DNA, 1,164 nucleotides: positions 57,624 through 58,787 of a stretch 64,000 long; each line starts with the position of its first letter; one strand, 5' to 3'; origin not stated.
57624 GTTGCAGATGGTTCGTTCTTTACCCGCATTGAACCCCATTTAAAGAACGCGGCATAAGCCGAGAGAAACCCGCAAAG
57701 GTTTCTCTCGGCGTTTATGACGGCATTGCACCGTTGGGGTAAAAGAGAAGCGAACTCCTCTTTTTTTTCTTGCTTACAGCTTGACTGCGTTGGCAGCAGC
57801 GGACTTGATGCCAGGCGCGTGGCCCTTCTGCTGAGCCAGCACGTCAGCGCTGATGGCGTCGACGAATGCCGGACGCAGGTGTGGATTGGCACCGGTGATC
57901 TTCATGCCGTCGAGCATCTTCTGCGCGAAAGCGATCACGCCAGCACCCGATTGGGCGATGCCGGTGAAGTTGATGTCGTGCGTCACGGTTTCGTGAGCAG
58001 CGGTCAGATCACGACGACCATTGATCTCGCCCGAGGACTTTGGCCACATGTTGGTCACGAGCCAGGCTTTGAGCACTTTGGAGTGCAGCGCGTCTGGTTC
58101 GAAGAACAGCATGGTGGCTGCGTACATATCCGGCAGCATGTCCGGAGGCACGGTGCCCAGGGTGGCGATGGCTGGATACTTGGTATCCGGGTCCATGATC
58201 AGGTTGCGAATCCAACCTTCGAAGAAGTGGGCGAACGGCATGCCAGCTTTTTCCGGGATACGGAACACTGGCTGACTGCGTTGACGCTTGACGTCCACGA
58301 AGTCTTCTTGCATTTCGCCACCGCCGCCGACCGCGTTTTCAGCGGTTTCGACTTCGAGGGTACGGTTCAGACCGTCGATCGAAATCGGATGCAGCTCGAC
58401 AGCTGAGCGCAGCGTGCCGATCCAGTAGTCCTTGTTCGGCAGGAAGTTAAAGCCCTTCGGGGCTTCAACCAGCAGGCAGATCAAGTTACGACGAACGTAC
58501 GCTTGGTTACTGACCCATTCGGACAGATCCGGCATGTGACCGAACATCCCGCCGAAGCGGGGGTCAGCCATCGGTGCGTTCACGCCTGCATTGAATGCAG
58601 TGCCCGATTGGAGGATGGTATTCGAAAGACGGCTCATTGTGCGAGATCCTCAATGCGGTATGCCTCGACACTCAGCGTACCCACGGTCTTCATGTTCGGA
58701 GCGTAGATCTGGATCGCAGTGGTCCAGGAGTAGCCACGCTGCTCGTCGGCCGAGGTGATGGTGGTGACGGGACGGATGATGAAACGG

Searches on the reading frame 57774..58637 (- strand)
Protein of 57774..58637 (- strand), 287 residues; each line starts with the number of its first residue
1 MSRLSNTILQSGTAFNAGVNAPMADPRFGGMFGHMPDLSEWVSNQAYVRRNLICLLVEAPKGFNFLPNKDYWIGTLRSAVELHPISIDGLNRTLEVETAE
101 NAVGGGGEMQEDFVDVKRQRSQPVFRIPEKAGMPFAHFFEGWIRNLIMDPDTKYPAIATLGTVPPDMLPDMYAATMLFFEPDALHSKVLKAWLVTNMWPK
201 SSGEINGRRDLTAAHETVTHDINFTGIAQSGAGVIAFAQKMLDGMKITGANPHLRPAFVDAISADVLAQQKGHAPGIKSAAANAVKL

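Call 57: search_protein_families(library=phrogs, proteins=[window:57774-58637:-], max_evalue=0.00001)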
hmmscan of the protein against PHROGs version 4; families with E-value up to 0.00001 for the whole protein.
window:57774-58637:- (287 aa): 1 family
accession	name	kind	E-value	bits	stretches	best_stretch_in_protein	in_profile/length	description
phrog_3185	-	head and packaging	2.8e-104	349.5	1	1-285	1-288/289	virion structural protein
